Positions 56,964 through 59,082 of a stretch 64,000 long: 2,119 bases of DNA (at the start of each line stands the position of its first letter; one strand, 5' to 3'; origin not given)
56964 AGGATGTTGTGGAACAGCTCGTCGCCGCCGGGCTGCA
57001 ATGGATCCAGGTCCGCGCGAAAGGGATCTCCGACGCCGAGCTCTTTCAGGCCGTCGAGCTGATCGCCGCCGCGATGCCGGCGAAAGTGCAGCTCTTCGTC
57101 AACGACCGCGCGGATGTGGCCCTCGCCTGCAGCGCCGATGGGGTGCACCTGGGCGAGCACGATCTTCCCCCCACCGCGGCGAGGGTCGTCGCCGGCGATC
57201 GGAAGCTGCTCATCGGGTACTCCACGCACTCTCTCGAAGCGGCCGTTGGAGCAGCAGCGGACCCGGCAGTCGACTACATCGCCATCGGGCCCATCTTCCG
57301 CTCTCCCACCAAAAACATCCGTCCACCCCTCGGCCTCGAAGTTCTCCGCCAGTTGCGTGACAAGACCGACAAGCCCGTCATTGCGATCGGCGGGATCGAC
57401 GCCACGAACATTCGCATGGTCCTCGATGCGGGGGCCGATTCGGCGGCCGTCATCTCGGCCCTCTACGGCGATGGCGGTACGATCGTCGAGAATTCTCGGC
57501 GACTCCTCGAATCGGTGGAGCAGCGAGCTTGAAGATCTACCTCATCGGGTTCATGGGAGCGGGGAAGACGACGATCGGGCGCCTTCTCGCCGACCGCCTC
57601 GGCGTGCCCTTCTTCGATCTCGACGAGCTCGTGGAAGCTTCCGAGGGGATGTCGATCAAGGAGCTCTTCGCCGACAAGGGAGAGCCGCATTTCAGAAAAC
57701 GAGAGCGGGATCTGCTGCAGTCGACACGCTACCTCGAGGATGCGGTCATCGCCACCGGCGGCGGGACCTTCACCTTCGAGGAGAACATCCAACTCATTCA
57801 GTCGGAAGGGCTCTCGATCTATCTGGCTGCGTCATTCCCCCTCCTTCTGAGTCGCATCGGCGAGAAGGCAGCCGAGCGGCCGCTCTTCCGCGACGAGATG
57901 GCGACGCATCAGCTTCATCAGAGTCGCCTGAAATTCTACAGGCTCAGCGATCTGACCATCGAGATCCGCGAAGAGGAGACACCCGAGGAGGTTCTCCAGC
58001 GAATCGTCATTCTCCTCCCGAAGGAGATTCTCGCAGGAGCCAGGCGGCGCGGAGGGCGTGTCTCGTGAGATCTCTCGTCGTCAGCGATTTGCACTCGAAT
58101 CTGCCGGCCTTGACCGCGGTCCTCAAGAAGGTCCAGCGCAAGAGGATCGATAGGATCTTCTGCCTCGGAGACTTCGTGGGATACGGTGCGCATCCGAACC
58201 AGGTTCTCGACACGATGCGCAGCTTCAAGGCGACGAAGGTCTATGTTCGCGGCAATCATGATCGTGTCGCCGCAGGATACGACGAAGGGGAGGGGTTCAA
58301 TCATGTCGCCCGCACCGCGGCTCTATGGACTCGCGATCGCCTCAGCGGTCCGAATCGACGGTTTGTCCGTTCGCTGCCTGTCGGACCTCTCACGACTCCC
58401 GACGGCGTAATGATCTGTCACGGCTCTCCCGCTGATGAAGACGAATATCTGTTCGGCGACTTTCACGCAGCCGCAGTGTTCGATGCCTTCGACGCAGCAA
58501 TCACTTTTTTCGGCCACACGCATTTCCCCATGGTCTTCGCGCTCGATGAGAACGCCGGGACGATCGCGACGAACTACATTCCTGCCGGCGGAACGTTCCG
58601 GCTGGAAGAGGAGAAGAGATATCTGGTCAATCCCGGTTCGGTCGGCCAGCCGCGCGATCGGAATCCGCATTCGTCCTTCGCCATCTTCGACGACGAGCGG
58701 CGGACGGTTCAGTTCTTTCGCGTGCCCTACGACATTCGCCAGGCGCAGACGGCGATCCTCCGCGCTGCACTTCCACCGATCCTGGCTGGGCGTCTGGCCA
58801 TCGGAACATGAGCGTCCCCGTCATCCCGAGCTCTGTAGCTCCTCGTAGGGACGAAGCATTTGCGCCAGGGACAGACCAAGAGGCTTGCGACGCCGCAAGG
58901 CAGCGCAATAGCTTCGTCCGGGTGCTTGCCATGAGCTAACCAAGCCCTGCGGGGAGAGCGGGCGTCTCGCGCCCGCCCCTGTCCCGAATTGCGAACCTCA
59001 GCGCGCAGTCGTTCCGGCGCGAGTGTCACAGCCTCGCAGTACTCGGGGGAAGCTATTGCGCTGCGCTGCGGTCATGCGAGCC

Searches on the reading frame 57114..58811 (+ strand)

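Call 27: search_protein_families(library=pfam, proteins=[window:57114-58811:+], max_evalue=0.01)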
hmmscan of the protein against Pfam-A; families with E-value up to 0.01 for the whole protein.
window:57114-58811:+ (565 aa): 3 families
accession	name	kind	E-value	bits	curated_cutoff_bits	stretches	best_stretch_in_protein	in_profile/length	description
PF12850.12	Metallophos_2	-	1.6e-17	64.4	27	1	321-526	4-150/154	Calcineurin-like phosphoesterase superfamily domain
PF00149.33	Metallophos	-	1.2e-16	62.1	21.5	1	319-471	2-190/191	Calcineurin-like phosphoesterase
PF06874.16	FBPase_2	-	0.0039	16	27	1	332-388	171-226/639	Firmicute fructose-1,6-bisphosphatase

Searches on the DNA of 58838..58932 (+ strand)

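Call 83: search_dna_similar(query=window:58838-58932:+, collection=plasmids, mode=distant, max_evalue=10, max_rows=30)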
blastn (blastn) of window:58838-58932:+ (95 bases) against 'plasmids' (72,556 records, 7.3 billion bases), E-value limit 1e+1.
Records with a match: 38; places in all: 38; records where one place covers at least 80% of the query: 0.
Best place of each record, by identity: >=99% 24; 95-99% 5; 90-95% 3; 80-90% 6.
By first word of the organism name: Rhizobium 27; Mycobacterium 5; Cupriavidus 2; Agrobacterium 1; Burkholderia 1; Rahnella 1; Ensifer 1.
By predicted mobility (MOB-suite, as given by PLSDB): conjugative 19; non-mobilizable 15; mobilizable 4.
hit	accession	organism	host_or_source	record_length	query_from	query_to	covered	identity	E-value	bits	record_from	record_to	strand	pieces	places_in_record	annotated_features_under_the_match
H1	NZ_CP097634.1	Agrobacterium pusense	mixed culture,Seaside Soil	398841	48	88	43%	80.5%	9e+0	36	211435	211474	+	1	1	ABC transporter permease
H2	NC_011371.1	Rhizobium leguminosarum bv. trifolii WSM2304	-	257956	63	93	33%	87.1%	8e-1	39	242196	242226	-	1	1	SfnB family sulfur acquisition oxidoreductase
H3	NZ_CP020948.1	Rhizobium sp. CIAT894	-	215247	63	93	33%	87.1%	8e-1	39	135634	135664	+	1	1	SfnB family sulfur acquisition oxidoreductase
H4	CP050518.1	Rhizobium leguminosarum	Trifolium repens,cell culture,root ...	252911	63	93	33%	87.1%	8e-1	39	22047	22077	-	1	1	SfnB family sulfur acquisition oxidoreductase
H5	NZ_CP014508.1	Burkholderia sp. PAMC 28687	Usnea,single cell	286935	4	32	31%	86.2%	9e+0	36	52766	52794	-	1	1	chrA: chromate efflux transporter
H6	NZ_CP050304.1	Rhizobium lusitanum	Oxytropis pumilio,cell culture,root ...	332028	49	75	28%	88.9%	9e+0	37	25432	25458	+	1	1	exodeoxyribonuclease III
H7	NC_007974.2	Cupriavidus metallidurans CH34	-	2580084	51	75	26%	92.0%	3e+0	37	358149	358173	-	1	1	none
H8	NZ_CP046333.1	Cupriavidus metallidurans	sedimentation pond in a zinc factory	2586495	51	75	26%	92.0%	3e+0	37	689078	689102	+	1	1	none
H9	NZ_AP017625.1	Mycobacterium ulcerans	Homo sapiens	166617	40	63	25%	95.8%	8e-1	40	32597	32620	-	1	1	hypothetical protein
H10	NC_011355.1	Mycobacterium liflandii 128FXT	-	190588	40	63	25%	95.8%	8e-1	40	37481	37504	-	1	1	hypothetical protein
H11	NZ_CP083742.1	Mycobacterium ulcerans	Cynoglossus semilaevis,whole ...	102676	40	63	25%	95.8%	8e-1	40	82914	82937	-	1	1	hypothetical protein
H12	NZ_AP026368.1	Mycobacterium pseudoshottsii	Sardinops melanostictus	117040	40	63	25%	95.8%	8e-1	40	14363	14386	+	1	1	hypothetical protein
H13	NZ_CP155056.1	Mycobacterium pseudoshottsii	Argyrosomus regius,spleen tissue,spleen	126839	40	63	25%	95.8%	8e-1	40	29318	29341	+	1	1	hypothetical protein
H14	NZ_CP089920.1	Rahnella victoriana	single cell,soil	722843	65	88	25%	91.7%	9e+0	36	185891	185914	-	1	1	molecular chaperone HscC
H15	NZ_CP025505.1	Rhizobium leguminosarum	Pisum sativum,pea nodule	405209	74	92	20%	100.0%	9e+0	36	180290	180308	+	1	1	cation-translocating P-type ATPase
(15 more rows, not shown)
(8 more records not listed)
